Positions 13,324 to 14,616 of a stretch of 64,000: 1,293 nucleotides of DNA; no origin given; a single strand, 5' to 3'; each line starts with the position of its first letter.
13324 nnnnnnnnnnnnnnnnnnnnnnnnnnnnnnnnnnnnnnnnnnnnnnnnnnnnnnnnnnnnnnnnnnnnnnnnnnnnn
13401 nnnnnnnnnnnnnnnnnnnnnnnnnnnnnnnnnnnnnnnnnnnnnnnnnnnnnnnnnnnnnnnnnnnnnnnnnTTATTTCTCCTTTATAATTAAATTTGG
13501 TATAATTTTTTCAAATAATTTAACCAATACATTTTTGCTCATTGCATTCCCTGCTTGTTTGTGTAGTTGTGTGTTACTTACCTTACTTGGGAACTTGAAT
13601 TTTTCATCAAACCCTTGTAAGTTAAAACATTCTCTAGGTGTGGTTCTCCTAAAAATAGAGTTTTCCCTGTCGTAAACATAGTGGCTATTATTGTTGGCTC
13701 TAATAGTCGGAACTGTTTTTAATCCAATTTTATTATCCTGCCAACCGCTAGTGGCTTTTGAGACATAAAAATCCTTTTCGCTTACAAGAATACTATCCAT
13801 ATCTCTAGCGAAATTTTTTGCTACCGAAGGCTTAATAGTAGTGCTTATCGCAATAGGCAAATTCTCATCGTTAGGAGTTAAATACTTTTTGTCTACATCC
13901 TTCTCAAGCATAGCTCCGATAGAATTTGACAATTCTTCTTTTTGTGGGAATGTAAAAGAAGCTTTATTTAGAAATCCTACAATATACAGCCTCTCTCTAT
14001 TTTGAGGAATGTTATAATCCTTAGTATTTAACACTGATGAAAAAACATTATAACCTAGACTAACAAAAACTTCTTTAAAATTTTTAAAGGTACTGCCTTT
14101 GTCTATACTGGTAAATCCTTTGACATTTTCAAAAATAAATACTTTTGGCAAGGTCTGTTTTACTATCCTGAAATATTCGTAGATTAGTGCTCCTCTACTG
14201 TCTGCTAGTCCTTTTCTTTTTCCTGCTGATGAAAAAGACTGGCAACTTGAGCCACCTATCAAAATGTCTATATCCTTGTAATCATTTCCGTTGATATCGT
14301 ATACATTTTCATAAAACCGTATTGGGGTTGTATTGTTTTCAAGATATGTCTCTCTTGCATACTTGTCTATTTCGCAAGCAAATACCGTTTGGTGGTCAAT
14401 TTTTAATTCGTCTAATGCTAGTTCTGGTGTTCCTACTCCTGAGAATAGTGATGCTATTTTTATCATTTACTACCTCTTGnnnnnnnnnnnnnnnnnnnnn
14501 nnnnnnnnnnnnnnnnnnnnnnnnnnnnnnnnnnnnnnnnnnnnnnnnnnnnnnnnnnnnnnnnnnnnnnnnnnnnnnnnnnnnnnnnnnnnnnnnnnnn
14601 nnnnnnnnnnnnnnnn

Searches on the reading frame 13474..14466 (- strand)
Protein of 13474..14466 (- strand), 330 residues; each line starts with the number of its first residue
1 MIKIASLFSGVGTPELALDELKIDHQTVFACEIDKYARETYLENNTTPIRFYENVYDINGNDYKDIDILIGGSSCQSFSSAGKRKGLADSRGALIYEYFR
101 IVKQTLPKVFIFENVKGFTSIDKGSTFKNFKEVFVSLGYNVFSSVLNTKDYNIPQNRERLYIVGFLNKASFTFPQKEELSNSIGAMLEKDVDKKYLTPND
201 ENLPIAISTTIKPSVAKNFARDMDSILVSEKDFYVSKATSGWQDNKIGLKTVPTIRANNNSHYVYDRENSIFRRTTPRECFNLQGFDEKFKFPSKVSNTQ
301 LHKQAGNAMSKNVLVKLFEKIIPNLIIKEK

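Call 46: search_protein_families(library=phrogs, proteins=[window:13474-14466:-], max_evalue=0.00001)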
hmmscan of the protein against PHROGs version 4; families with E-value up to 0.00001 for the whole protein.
window:13474-14466:- (330 aa): 9 families
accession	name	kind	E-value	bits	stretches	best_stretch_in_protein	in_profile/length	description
phrog_116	-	other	2.4e-78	265.3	1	1-328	207-496/779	DNA methyltransferase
phrog_363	-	other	1.9e-41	143.3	1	1-214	53-239/327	DNA methyltransferase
phrog_17284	-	unknown function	1e-11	45.6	1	252-326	139-215/245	-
phrog_864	-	DNA, RNA and nucleotide metabolism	1e-10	41.7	1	62-135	692-765/1064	DNA primase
phrog_16427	-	other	1.3e-10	42.4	1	227-322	80-169/235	DNA methyltransferase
phrog_5999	-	other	8.6e-09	36.4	1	3-90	4-96/109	DNA methyltransferase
phrog_26324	-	other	3.9e-07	31.3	1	247-317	124-199/210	DNA methyltransferase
phrog_36001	-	unknown function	4.5e-07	29.4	1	94-165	490-561/715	-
phrog_8411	-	unknown function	7.6e-06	26.8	0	245-308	140-206/206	-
